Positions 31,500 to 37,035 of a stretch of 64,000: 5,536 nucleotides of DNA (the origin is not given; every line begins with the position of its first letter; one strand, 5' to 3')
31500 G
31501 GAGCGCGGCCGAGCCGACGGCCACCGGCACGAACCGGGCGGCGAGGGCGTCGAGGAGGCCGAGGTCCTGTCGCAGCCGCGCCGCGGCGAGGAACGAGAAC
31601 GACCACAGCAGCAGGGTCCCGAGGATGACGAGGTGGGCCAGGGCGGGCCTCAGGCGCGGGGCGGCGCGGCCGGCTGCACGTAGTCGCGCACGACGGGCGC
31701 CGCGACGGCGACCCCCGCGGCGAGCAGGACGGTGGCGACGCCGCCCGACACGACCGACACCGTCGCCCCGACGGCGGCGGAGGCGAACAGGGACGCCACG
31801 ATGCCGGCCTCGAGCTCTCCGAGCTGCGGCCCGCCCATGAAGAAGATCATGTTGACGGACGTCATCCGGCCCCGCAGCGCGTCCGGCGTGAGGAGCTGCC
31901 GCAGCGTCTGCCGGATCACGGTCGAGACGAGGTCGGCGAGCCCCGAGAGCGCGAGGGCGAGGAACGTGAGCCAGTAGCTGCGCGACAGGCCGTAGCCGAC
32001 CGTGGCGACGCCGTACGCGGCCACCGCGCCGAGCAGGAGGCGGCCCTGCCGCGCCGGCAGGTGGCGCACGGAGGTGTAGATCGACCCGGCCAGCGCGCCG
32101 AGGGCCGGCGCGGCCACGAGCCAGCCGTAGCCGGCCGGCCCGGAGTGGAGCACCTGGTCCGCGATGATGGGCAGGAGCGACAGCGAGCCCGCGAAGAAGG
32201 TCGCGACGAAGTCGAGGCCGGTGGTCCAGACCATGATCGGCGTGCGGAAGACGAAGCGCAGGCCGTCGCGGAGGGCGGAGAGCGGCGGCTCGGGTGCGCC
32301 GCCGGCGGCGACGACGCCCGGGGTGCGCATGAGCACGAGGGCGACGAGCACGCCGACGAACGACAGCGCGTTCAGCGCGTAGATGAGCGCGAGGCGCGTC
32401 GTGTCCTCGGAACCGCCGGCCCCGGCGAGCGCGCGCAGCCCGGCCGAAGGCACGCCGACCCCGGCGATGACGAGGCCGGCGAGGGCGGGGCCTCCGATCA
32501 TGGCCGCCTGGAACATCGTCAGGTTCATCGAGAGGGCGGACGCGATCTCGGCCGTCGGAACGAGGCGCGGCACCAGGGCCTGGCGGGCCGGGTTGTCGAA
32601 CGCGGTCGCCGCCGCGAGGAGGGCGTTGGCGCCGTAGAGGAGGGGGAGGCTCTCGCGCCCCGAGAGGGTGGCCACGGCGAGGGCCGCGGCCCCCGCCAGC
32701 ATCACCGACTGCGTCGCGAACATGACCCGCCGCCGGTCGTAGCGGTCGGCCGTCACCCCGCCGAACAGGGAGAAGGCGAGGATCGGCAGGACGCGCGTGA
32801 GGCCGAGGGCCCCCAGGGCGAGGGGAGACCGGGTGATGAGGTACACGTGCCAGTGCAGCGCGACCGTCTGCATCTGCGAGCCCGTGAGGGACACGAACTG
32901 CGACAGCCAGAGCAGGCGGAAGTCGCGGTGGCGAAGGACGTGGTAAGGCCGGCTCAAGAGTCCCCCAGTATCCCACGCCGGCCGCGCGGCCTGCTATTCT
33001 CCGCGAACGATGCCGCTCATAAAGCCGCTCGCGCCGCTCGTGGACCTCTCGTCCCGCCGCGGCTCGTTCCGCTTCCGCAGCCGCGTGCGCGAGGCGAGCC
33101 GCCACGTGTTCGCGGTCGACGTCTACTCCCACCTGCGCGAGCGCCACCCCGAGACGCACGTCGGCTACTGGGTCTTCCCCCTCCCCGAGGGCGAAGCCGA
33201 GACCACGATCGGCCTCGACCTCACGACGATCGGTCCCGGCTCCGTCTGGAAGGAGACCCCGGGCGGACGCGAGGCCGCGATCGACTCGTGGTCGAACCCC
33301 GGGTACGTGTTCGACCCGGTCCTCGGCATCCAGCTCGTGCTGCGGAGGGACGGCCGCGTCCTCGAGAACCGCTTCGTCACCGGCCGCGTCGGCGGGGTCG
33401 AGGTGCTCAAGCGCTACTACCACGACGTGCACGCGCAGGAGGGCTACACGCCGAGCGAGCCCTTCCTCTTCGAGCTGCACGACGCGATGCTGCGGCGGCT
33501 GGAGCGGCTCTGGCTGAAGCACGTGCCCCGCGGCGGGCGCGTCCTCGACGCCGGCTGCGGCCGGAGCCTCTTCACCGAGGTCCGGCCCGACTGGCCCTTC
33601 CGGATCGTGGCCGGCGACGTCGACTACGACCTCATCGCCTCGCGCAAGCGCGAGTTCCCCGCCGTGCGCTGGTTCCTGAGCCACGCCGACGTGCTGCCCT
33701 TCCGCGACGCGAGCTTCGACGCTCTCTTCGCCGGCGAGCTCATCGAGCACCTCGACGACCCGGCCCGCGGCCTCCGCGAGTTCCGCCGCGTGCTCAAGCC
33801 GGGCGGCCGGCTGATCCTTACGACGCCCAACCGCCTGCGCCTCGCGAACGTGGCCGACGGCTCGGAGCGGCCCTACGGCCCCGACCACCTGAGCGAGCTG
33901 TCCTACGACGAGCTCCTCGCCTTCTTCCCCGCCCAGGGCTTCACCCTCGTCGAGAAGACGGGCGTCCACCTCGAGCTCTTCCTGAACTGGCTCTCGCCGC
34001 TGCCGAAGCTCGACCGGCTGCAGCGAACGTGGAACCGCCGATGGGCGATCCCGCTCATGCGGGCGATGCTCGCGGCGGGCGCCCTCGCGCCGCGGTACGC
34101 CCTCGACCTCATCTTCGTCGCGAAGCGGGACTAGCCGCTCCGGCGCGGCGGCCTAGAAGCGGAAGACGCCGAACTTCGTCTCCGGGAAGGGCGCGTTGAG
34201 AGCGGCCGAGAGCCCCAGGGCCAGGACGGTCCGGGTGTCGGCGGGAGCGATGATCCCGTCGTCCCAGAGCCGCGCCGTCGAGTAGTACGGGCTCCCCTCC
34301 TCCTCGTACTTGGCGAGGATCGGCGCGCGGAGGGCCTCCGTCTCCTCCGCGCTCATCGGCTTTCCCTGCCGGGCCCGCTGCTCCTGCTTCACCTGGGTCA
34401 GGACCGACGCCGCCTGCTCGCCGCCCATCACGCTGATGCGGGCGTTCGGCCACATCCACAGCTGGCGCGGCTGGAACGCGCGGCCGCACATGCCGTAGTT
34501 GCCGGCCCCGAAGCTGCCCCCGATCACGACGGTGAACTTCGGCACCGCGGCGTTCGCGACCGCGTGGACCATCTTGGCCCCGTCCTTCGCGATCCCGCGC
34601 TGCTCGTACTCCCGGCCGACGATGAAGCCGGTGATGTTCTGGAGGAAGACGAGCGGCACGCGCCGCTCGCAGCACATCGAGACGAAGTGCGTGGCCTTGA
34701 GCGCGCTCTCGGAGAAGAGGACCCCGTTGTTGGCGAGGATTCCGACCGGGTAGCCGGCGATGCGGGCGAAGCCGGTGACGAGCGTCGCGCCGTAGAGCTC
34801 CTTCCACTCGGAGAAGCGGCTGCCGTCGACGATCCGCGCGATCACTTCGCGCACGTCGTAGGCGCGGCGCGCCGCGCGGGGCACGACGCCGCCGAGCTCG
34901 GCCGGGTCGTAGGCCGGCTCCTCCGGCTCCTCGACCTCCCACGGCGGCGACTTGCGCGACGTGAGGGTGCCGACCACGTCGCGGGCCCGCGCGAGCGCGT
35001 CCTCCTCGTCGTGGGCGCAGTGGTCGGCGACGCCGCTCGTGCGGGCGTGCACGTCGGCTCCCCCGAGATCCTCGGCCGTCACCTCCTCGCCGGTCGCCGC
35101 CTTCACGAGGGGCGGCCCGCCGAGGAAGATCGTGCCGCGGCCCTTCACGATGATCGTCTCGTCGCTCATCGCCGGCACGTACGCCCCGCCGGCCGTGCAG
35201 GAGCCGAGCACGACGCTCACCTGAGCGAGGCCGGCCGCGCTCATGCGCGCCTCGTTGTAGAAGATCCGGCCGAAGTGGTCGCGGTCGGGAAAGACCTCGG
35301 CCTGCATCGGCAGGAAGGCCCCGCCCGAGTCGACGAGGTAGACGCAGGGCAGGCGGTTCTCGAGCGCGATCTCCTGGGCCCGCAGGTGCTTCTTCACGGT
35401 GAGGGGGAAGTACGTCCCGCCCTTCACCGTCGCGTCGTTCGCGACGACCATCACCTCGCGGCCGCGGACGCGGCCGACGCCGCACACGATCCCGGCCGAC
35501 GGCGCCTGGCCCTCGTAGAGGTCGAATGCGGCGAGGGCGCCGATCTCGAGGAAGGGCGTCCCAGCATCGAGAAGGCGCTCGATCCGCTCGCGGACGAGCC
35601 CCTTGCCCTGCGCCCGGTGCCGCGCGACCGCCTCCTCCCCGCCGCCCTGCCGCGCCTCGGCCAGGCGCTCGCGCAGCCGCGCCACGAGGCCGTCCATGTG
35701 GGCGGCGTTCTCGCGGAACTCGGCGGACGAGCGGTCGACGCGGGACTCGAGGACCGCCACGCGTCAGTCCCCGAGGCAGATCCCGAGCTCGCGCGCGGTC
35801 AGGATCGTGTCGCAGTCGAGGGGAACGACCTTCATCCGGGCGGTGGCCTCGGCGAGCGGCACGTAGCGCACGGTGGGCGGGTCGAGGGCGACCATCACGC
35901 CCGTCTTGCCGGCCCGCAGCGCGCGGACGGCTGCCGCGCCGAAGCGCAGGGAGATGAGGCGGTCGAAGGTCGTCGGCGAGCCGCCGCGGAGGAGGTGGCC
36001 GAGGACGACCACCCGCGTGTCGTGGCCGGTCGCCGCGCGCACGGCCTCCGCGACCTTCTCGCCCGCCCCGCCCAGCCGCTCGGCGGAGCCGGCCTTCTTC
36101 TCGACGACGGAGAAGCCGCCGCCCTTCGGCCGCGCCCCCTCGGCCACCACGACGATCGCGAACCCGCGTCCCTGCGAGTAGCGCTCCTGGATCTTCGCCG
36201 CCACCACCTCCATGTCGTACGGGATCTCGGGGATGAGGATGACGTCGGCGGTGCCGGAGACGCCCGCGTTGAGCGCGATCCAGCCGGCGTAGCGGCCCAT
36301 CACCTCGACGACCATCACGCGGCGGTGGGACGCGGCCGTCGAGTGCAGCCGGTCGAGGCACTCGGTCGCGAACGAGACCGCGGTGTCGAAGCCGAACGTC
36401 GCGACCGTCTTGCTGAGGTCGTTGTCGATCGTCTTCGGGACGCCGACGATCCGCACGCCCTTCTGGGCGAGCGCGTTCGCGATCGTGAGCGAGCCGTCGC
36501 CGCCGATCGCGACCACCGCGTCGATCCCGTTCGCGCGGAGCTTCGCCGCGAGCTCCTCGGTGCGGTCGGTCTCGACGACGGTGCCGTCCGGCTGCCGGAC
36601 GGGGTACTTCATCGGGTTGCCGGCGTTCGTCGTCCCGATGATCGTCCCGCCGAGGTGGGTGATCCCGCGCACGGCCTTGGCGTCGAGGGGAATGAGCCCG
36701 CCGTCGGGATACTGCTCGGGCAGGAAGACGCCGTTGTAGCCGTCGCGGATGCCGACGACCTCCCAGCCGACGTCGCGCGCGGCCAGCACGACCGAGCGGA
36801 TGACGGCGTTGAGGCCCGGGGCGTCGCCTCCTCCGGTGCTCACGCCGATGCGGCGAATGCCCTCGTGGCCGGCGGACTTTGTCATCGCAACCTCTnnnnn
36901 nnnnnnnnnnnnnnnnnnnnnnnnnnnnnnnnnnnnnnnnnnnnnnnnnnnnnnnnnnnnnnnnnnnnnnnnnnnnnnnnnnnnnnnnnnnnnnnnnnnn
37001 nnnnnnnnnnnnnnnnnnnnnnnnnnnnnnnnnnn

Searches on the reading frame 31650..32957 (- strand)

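Call 17: search_protein_families(library=pfam, proteins=[window:31650-32957:-], max_evalue=0.0001)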
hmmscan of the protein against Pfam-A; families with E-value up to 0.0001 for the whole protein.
window:31650-32957:- (435 aa): 2 families
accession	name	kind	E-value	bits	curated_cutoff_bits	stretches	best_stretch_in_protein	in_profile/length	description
PF05977.19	MFS_3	-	1.4e-47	162.8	27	1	5-407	4-388/524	Transmembrane secretion effector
PF07690.21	MFS_1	-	2.1e-23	83.2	33.4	1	16-376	1-342/347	Major Facilitator Superfamily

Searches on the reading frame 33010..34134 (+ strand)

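Call 17: search_protein_families(library=pfam, proteins=[window:33010-34134:+], max_evalue=0.0001)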
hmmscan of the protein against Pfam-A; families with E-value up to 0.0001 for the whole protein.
window:33010-34134:+ (374 aa): 6 families
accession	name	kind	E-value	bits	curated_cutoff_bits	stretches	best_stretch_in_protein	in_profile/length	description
PF08241.18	Methyltransf_11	-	5.7e-18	65.8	21.2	1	179-270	1-95/95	Methyltransferase domain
PF13489.12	Methyltransf_23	-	7.8e-16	58.7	27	1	158-315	7-163/164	Methyltransferase domain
PF13649.12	Methyltransf_25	-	7.2e-13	49.5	27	1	178-266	1-97/97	Methyltransferase domain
PF08242.18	Methyltransf_12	-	2.1e-09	38.4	30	1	179-268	1-98/98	Methyltransferase domain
PF13847.12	Methyltransf_31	-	4.3e-08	33.4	27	1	175-275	4-114/145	Methyltransferase domain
PF01209.24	Ubie_methyltran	-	3.3e-07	30.3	20.1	1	215-270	96-151/233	ubiE/COQ5 methyltransferase family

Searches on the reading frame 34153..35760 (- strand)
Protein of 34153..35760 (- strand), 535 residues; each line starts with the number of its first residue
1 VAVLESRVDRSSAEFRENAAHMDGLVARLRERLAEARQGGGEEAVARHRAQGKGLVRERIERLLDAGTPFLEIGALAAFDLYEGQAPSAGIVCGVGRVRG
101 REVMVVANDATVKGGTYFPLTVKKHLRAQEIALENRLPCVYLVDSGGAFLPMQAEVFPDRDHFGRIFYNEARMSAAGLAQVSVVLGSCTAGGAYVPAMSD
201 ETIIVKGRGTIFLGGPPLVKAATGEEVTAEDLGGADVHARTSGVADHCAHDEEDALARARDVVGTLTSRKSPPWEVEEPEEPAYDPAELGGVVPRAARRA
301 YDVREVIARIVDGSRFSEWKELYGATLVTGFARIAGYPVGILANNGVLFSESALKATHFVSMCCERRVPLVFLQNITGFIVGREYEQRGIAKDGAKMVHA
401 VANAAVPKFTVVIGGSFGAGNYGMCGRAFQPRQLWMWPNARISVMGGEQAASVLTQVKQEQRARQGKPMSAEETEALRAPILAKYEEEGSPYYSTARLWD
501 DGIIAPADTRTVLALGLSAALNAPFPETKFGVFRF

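Call 17: search_protein_families(library=pfam, proteins=[window:34153-35760:-], max_evalue=0.0001)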
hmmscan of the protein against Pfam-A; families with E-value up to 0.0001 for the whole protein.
window:34153-35760:- (535 aa): 2 families
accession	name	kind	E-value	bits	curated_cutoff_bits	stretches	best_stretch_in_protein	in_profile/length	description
PF01039.27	Carboxyl_trans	-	1.1e-151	506.3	22.3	1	48-531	2-491/493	Carboxyl transferase domain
PF03255.19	ACCA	-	1.6e-14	54.3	23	2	89-204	92-212/310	Acetyl co-enzyme A carboxylase carboxyltransferase-like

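Call 36: search_solved_structures(query=window:34153-35760:-, max_evalue=1e-30)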
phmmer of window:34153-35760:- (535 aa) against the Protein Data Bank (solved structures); distinct sequences matched with E-value up to 1e-30: 44.
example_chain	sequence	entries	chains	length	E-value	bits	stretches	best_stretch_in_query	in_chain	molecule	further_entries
8j4z_J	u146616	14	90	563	4.8e-232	774.7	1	3-534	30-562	Methylcrotonoyl-CoA carboxylase beta chain, mitochondrial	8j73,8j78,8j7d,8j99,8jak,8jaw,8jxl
9tps_A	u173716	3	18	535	2.8e-231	772.2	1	1-534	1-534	Propionyl CoA carboxylase beta subunit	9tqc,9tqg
3u9r_B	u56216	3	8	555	3.4e-230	768.6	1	1-534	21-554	Methylcrotonyl-CoA carboxylase, beta-subunit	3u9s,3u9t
4q0g_A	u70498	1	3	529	5.3e-226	754.8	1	24-534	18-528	Probable acetyl-/propionyl-CoA carboxylase (Beta subunit) AccD1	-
9yx0_G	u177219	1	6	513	1.1e-221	740.5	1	24-534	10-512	Carboxyl transferase domain protein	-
8rth_B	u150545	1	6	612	5.2e-202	675.6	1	8-534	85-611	methylcrotonoyl-CoA carboxylase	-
8f3d_A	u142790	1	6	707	4.6e-190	636.2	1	9-526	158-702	3-methylcrotonyl-CoA carboxylase beta-subunit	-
8f41_B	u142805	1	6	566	7.9e-190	635.4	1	9-524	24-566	3-methylcrotonyl-CoA carboxylase, beta-subunit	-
5ikl_B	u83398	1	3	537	2.2e-136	459.1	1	4-535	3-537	Geranyl-CoA carboxylase, beta-subunit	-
1on3_A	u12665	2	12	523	8.1e-83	282.4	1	19-518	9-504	Methylmalonyl-CoA carboxyltransferase 12S subunit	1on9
3mfm_C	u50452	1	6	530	8.2e-80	272.5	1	23-518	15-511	Propionyl-CoA carboxylase complex B subunit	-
3ibb_A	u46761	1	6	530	1e-79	272.1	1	23-518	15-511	Propionyl-CoA carboxylase complex B subunit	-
1xnv_A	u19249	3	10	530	1.2e-79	271.9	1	23-518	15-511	propionyl-CoA carboxylase complex B subunit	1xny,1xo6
3iav_A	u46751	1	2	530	1.8e-79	271.3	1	23-518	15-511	Propionyl-CoA carboxylase complex B subunit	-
3ib9_A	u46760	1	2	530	2e-79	271.2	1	23-518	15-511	Propionyl-CoA carboxylase complex B subunit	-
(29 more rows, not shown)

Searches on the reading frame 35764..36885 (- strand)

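Call 17: search_protein_families(library=pfam, proteins=[window:35764-36885:-], max_evalue=0.0001)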
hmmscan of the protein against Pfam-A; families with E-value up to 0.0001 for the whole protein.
window:35764-36885:- (373 aa): 2 families
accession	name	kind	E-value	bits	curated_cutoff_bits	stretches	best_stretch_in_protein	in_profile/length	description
PF00365.25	PFK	-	3.3e-98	328.9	30.9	1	12-323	1-277/277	Phosphofructokinase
PF00781.29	DAGK_cat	-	8.1e-06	25.9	23.6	1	105-175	40-110/125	Diacylglycerol kinase catalytic domain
